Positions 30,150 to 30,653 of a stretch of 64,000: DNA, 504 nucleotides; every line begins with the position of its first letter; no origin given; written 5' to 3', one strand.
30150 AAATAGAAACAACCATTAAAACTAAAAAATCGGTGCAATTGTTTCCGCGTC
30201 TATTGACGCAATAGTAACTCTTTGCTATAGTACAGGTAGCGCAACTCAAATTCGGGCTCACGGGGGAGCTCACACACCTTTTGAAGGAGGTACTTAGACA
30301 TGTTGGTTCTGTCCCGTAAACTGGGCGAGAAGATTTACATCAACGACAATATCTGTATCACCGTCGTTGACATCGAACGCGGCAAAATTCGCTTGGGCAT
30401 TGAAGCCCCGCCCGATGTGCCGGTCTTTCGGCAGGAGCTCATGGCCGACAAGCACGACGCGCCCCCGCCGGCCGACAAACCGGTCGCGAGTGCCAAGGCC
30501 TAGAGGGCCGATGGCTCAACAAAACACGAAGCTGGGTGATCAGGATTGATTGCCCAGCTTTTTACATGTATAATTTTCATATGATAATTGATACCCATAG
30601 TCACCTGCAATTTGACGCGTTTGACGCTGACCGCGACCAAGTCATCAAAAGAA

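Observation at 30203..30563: Orphan CsrA/RsmA post-transcriptional regulator in a genome whose own genes lack Shine-Dalgarno sites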

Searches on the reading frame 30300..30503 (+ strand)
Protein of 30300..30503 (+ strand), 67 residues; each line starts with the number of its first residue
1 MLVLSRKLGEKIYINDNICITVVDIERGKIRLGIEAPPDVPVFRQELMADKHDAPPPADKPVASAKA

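Call 4: search_protein_families(library=pfam, proteins=[window:30300-30503:+], max_evalue=0.01)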
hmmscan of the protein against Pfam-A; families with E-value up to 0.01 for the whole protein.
window:30300-30503:+ (67 aa): 1 family
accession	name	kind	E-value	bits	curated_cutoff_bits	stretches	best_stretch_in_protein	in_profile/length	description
PF02599.21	CsrA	-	1.3e-22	80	27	1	1-49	1-49/53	Global regulator protein family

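Call 5: search_protein_families(library=ncbifam, proteins=[window:30300-30503:+], max_evalue=0.01)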
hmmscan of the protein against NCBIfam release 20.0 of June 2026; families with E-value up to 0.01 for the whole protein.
window:30300-30503:+ (67 aa): 3 families
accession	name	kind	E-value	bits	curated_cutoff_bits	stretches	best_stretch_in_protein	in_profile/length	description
TIGR00202.1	csrA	equivalog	2.3e-18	66.1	70.1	1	1-48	1-48/69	carbon storage regulator CsrA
NF002469.0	PRK01712.1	equivalog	7e-17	61.2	73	1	1-48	1-48/65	carbon storage regulator CsrA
NF001844.0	PRK00568.1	equivalog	1.3e-14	54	106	1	1-48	1-48/76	carbon storage regulator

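Call 11: find_homologous_proteins(query=window:30300-30503:+)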
Query window:30300-30503:+ (67 aa): 4087 proteins with E <= 0.001 among 4106 candidates; the best 120 are listed.
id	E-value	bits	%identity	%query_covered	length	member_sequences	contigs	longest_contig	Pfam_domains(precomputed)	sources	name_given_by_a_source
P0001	1.8e-36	140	100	100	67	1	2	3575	PF02599.22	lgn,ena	-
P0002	1.4e-29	118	84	100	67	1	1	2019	PF02599.22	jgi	jgi:carbon storage regulator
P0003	3.1e-28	114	82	100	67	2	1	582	PF02599.22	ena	-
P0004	4.1e-28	114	83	99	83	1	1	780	PF02599.22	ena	-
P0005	5.1e-28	113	82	100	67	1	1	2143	PF02599.22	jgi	jgi:carbon storage regulator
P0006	8.4e-28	113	90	76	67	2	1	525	PF02599.22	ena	-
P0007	2.1e-27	111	84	100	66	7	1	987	PF02599.22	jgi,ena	jgi:carbon storage regulator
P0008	2.7e-27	111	79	100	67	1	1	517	PF02599.22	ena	-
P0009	2.9e-27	111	81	100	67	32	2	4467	PF02599.22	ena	-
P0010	4.4e-27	110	79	100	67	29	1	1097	PF02599.22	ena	-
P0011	6.0e-27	110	81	100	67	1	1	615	PF02599.22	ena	-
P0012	1.7e-26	109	79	100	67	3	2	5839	PF02599.22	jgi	jgi:carbon storage regulator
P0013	1.8e-26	109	81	100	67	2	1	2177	PF02599.22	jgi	jgi:carbon storage regulator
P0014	2.6e-26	108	81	100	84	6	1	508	PF02599.22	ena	-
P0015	3.0e-26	108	79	100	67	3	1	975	PF02599.22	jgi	jgi:carbon storage regulator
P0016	3.0e-26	108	78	100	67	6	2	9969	PF02599.22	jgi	jgi:carbon storage regulator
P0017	3.4e-26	108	79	100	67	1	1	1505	PF02599.22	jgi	jgi:carbon storage regulator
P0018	4.3e-26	107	81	100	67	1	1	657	PF02599.22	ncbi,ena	-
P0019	4.3e-26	107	78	100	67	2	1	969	PF02599.22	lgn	-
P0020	4.6e-26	107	78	100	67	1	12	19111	PF02599.22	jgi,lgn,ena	jgi:carbon storage regulator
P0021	5.1e-26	107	79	100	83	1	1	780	PF02599.22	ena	-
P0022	5.1e-26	107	80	99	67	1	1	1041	PF02599.22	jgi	jgi:carbon storage regulator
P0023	7.9e-26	106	78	100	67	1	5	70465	PF02599.22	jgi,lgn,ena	jgi:carbon storage regulator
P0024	1.2e-25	106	76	100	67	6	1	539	PF02599.22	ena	-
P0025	1.7e-25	105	86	73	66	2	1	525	PF02599.22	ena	-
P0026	2.1e-25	105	78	100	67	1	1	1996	PF02599.22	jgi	jgi:carbon storage regulator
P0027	2.2e-25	105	86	75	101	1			PF02599.22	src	-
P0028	3.2e-25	105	79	100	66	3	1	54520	PF02599.22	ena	-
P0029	4.4e-25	104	76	100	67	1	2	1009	PF02599.22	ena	-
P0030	4.5e-25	104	79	99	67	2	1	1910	PF02599.22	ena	-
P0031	4.9e-25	104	92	72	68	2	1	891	PF02599.22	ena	-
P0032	5.3e-25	104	78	100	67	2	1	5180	PF02599.22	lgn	-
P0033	5.7e-25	104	78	100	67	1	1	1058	PF02599.22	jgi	jgi:carbon storage regulator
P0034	6.0e-25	104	76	100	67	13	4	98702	PF02599.22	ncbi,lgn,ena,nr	ncbi:MAG: carbon storage regulator [Gemmataceae bacterium]|nr:carbon storage regulator [Gemmataceae 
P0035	7.4e-25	103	78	100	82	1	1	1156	PF02599.22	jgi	jgi:carbon storage regulator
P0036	7.8e-25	103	78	100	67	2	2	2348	PF02599.22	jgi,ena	jgi:carbon storage regulator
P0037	8.4e-25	103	78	100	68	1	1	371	PF02599.22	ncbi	-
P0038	9.6e-25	103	75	100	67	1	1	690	PF02599.22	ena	-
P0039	1.0e-24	103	78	100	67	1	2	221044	PF02599.22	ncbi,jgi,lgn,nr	ncbi:MAG: carbon storage regulator [Planctomycetes bacterium]|jgi:carbon storage regulator|nr:carbon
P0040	1.3e-24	103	78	100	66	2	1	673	PF02599.22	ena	-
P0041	1.5e-24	102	76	100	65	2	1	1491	PF02599.22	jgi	jgi:carbon storage regulator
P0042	2.8e-24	102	84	82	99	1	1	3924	PF02599.22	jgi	jgi:carbon storage regulator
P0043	3.1e-24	101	78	100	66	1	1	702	PF02599.22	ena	-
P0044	3.2e-24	101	76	100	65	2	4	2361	PF02599.22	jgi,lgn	jgi:carbon storage regulator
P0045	3.3e-24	101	78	100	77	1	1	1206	PF02599.22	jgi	-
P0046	3.4e-24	101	75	100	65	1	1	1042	PF02599.22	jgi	jgi:carbon storage regulator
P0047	3.5e-24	101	76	100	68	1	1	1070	PF02599.22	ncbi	-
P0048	4.6e-24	101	77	99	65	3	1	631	PF02599.22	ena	-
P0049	5.1e-24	101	79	100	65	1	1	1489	PF02599.22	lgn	-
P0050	5.8e-24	101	73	100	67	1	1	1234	PF02599.22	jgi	jgi:carbon storage regulator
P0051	5.8e-24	101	78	100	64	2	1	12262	PF02599.22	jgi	jgi:carbon storage regulator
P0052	6.2e-24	101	76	100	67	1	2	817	PF02599.22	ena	-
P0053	6.6e-24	100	73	100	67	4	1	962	PF02599.22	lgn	-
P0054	6.6e-24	100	76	100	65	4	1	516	PF02599.22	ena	-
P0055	6.8e-24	100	84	87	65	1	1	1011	PF02599.22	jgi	-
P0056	7.2e-24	100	77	99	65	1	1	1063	PF02599.22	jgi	jgi:carbon storage regulator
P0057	7.7e-24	100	76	99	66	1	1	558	PF02599.22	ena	-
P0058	9.1e-24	100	73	100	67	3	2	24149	PF02599.22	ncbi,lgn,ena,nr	ncbi:MAG: carbon storage regulator [Gemmataceae bacterium]|nr:carbon storage regulator [Gemmataceae 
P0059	9.6e-24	100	78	100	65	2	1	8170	PF02599.22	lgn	-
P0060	1.1e-23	100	75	100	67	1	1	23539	PF02599.22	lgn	-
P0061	1.1e-23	100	76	100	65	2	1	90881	PF02599.22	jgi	jgi:carbon storage regulator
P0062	1.1e-23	100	76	100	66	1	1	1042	PF02599.22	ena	-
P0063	1.2e-23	100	81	93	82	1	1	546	PF02599.22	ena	-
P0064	1.2e-23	100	85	79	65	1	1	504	PF02599.22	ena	-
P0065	1.3e-23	99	79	96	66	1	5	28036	PF02599.22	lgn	-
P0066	1.5e-23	99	78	100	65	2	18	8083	PF02599.22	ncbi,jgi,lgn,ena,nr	ncbi:MAG TPA: carbon storage regulator [Gemmataceae bacterium]|nr:carbon storage regulator [Gemmatac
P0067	1.7e-23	99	78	100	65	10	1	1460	PF02599.22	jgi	jgi:carbon storage regulator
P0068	1.7e-23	99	76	99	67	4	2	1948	PF02599.22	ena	-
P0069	1.8e-23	99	75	100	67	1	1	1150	PF02599.22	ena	-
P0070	1.8e-23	99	75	100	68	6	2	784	PF02599.22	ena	-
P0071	1.9e-23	99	80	94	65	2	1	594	PF02599.22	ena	-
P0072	2.0e-23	99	76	100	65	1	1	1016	PF02599.22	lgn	-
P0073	2.1e-23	99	75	100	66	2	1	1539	PF02599.22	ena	-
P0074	2.6e-23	99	90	75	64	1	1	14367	PF02599.22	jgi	-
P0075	2.6e-23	99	72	100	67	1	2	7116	PF02599.22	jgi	jgi:carbon storage regulator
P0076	2.7e-23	98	88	75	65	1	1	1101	PF02599.22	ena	-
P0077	2.8e-23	98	75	100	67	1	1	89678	PF02599.22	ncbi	-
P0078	2.8e-23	98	75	100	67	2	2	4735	PF02599.22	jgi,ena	jgi:carbon storage regulator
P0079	3.0e-23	98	76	94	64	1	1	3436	PF02599.22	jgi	jgi:carbon storage regulator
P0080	3.1e-23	98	75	100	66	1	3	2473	PF02599.22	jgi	jgi:carbon storage regulator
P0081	3.7e-23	98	74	99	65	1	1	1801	PF02599.22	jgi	jgi:carbon storage regulator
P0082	4.1e-23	98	75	94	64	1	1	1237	PF02599.22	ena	-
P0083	4.1e-23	98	79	100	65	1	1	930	PF02599.22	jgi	jgi:carbon storage regulator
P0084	5.1e-23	98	76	99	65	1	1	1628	PF02599.22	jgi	jgi:carbon storage regulator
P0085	5.2e-23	98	90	73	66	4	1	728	PF02599.22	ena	-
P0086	5.5e-23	98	76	100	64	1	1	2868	PF02599.22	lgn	-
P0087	5.9e-23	97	91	67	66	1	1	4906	PF02599.22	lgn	-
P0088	6.3e-23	97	75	100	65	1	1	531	PF02599.22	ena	-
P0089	6.8e-23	97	75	96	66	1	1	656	PF02599.22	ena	-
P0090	6.9e-23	97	76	99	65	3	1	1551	PF02599.22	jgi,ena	-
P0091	7.0e-23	97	73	100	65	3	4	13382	PF02599.22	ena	-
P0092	7.0e-23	97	76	100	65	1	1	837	PF02599.22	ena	-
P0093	7.0e-23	97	73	99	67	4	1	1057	PF02599.22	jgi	-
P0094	7.4e-23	97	76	99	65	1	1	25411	PF02599.22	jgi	jgi:carbon storage regulator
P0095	7.5e-23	97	75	100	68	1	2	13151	PF02599.22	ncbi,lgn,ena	-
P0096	7.8e-23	97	87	78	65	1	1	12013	PF02599.22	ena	-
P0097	8.5e-23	97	70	100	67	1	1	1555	PF02599.22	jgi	jgi:carbon storage regulator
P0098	9.1e-23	97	72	100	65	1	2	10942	PF02599.22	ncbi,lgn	-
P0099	9.3e-23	97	79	100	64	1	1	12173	PF02599.22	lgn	-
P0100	9.4e-23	97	75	100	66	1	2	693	PF02599.22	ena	-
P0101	1.1e-22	97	80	97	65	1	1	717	PF02599.22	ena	-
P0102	1.3e-22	96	75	100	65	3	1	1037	PF02599.22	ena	-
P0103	1.4e-22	96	75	100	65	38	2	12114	PF02599.22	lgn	-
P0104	1.4e-22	96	76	94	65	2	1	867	PF02599.22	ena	-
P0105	1.4e-22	96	73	100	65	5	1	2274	PF02599.22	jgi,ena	jgi:carbon storage regulator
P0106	1.5e-22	96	75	100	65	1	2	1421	PF02599.22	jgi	-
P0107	1.5e-22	96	73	100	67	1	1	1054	PF02599.22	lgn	-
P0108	1.5e-22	96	75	100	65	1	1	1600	PF02599.22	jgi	jgi:carbon storage regulator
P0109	1.6e-22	96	73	99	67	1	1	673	PF02599.22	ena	-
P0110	1.6e-22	96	83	87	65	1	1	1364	PF02599.22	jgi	jgi:carbon storage regulator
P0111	1.6e-22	96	76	99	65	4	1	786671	PF02599.22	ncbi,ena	-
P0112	1.6e-22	96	75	100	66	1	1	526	PF02599.22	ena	-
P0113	1.7e-22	96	75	100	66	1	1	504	PF02599.22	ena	-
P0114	1.8e-22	96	69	100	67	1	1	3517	PF02599.22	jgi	jgi:carbon storage regulator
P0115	1.8e-22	96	74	99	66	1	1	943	PF02599.22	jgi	jgi:carbon storage regulator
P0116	1.8e-22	96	79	91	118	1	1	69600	PF02599.22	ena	-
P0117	1.8e-22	96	75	100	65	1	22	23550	PF02599.22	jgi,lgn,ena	jgi:carbon storage regulator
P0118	1.9e-22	96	73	100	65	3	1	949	PF02599.22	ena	-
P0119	2.0e-22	96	73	100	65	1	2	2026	PF02599.22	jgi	jgi:carbon storage regulator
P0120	2.0e-22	96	74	99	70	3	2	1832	PF02599.22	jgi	jgi:carbon storage regulator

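Call 13: find_encoding_contigs(protein=P0001, flank=10000, max_places=10)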
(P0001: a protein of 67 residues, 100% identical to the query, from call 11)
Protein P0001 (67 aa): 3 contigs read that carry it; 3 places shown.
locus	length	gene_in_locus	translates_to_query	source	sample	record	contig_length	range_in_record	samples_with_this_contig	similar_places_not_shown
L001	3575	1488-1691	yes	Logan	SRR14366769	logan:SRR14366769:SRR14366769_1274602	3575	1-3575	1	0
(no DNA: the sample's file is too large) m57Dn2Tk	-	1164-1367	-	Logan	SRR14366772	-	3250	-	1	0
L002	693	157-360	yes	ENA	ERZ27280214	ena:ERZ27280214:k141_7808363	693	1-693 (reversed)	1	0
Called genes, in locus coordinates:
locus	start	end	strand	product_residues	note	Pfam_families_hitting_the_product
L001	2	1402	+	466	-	?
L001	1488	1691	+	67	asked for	PF02599:CsrA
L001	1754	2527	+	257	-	PF01026:TatD_DNase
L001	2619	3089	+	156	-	-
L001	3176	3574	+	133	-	?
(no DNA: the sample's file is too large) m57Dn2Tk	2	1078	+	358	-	?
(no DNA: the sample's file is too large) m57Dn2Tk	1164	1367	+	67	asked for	PF02599:CsrA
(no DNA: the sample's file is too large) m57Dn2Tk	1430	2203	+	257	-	PF01026:TatD_DNase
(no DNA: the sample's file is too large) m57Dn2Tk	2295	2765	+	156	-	-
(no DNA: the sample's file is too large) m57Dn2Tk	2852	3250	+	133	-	?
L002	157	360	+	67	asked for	PF02599:CsrA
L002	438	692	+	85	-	?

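Call 14: find_encoding_contigs(protein=P0002, flank=5000, max_places=4)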
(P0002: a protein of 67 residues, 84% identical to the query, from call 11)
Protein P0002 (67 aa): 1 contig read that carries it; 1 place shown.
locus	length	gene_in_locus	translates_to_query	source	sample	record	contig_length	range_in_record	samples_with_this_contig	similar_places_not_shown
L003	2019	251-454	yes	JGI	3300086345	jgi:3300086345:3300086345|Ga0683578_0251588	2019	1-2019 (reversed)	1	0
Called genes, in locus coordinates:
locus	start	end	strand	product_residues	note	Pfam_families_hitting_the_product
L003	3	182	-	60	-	?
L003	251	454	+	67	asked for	PF02599:CsrA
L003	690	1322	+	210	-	PF00102:Y_phosphatase (weak), PF13350:Y_phosphatase3, PF22741:PTP-NADK, PF03162:Y_phosphatase2, PF22784:PTP-SAK (weak), PF22785:Tc-R-P (weak), PF00782:DSPc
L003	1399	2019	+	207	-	?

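Call 21: find_encoding_contigs(protein=P0023, flank=6000, max_places=2)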
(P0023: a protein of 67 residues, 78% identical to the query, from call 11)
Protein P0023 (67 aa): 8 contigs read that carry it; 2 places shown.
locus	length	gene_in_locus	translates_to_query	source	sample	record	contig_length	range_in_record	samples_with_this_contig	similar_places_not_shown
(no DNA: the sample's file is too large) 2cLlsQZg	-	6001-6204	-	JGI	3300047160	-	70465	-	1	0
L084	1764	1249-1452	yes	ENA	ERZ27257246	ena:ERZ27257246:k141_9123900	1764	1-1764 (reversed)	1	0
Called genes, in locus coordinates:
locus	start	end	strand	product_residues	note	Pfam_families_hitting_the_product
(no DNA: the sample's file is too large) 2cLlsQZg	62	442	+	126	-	PF00216:Bac_DNA_binding, PF18291:HU-HIG (weak)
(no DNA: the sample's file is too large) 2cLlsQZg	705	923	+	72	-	-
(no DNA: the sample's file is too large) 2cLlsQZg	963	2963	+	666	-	PF12706:Lactamase_B_2 (faint), PF00753:Lactamase_B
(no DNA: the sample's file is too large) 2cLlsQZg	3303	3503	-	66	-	-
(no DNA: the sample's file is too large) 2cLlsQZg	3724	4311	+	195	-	-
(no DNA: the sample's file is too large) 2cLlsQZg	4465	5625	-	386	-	PF01541:GIY-YIG, PF27096:UvrC_M, PF02151:UVR (weak)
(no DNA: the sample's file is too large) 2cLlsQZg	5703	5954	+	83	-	-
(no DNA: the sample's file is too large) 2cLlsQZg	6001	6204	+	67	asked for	PF02599:CsrA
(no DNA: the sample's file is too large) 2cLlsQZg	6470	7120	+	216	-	-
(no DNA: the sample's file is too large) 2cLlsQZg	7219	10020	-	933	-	-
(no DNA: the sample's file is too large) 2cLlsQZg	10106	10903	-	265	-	PF00498:FHA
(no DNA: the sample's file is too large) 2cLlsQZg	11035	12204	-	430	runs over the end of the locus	PF00092:VWA, PF13519:VWA_2, PF13768:VWA_3, PF25045:vWA_Ro60 (weak)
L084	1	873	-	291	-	?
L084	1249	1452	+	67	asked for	PF02599:CsrA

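Call 22: find_encoding_contigs(protein=P0028, flank=6000, max_places=2)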
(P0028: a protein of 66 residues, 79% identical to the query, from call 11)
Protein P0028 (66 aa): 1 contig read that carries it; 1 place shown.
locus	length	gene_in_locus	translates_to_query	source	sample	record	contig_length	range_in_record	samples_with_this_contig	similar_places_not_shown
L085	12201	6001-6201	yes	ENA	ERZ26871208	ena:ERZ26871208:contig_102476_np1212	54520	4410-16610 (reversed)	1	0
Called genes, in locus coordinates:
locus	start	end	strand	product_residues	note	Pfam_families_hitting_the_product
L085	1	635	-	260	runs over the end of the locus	PF06167:Peptidase_M90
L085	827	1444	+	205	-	-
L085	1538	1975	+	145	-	-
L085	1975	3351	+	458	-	-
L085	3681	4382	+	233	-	PF07726:AAA_3, PF17863:AAA_lid_2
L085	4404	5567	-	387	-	PF01541:GIY-YIG (weak), PF27096:UvrC_M, PF02151:UVR (weak)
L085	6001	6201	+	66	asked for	PF02599:CsrA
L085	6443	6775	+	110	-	-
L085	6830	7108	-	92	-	-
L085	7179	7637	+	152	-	-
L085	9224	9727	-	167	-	-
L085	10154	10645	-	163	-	PF00069:Pkinase, PF07714:PK_Tyr_Ser-Thr, PF03109:ABC1, PF01636:APH (faint)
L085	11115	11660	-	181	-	PF13185:GAF_2 (weak)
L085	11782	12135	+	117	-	-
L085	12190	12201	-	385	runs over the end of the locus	PF00108:Thiolase_N, PF02803:Thiolase_C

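Call 23: find_encoding_contigs(protein=P0009, flank=6000, max_places=2)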
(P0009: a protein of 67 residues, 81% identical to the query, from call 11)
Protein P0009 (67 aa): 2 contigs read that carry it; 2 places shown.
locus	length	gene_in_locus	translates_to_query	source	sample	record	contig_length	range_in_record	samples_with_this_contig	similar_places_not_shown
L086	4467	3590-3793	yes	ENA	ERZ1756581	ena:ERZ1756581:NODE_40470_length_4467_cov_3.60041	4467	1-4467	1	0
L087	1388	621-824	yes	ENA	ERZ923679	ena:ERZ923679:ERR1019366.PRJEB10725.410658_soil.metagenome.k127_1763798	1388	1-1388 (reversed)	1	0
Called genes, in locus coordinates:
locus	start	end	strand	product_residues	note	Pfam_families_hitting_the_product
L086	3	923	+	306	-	?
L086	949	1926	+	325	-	PF00493:MCM (weak), PF20030:bpMoxR, PF05496:RuvB_N (faint), PF00004:AAA (faint), PF07726:AAA_3, PF07728:AAA_5, PF17863:AAA_lid_2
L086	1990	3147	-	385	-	PF01541:GIY-YIG, PF27096:UvrC_M, PF02151:UVR (weak)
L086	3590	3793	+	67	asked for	PF02599:CsrA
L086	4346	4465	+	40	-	?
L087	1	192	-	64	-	?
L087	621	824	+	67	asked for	PF02599:CsrA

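Call 55: find_related_loci(query=window:30300-30503:+, collection=viral_contigs, flank=5000)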
Query window:30300-30503:+ (67 aa) in viral_contigs; peptide patterns used: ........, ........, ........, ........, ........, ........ (x = any residue, [..] = any of these).
25 stretches matched a pattern; 5 encode a relative of the query (tblastn E <= 1e-3); 5 distinct loci.
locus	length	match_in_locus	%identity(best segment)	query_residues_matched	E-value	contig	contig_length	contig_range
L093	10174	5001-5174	64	1-58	6e-20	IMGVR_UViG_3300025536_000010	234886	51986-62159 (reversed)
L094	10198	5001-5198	65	1-66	4e-19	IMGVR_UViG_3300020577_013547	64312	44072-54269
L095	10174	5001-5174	57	1-58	4e-18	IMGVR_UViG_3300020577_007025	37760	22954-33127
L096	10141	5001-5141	62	1-47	2e-15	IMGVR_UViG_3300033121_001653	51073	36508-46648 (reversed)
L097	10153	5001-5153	63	1-51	4e-15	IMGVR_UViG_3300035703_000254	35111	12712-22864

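Call 58: find_encoding_contigs(protein=P0065, flank=10000, max_places=2)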
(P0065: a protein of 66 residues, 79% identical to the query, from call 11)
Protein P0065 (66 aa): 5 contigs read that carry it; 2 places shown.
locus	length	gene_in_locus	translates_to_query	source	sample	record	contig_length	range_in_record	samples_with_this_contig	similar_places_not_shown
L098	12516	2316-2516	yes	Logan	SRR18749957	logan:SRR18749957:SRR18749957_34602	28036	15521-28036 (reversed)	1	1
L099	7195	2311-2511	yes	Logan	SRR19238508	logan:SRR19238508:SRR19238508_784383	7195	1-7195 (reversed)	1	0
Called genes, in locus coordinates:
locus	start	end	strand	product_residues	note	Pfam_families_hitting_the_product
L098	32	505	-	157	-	-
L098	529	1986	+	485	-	PF00133:tRNA-synt_1, PF01406:tRNA-synt_1e (weak), PF01921:tRNA-synt_1f (faint), PF09334:tRNA-synt_1g, PF00133:tRNA-synt_1, PF01406:tRNA-synt_1e (weak), PF08264:Anticodon_1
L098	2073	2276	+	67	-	PF02599:CsrA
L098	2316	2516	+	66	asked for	PF02599:CsrA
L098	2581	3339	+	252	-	PF01026:TatD_DNase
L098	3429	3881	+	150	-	-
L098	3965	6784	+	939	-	PF00133:tRNA-synt_1, PF01406:tRNA-synt_1e (faint), PF09334:tRNA-synt_1g, PF13603:tRNA-synt_1_2, PF00293:NUDIX, PF00133:tRNA-synt_1, PF08264:Anticodon_1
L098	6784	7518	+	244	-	PF00483:NTP_transferase, PF12804:NTP_transf_3 (weak)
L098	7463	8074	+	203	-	PF01300:Sua5_yciO_yrdC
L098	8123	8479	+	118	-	PF12844:HTH_19 (weak), PF13560:HTH_31, PF01381:HTH_3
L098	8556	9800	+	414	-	PF00464:SHMT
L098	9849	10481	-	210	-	-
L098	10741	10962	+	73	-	-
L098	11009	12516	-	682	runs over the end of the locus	PF01751:Toprim, PF01131:Topoisom_bac, PF01396:Zn_ribbon_Top1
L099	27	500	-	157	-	-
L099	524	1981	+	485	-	PF00133:tRNA-synt_1, PF01406:tRNA-synt_1e (weak), PF01921:tRNA-synt_1f (faint), PF09334:tRNA-synt_1g, PF00133:tRNA-synt_1, PF01406:tRNA-synt_1e (weak), PF08264:Anticodon_1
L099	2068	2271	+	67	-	PF02599:CsrA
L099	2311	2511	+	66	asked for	PF02599:CsrA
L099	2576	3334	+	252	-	PF01026:TatD_DNase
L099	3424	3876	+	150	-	-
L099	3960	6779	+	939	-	PF00133:tRNA-synt_1, PF01406:tRNA-synt_1e (faint), PF09334:tRNA-synt_1g, PF13603:tRNA-synt_1_2, PF00293:NUDIX, PF00133:tRNA-synt_1, PF08264:Anticodon_1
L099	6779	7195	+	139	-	?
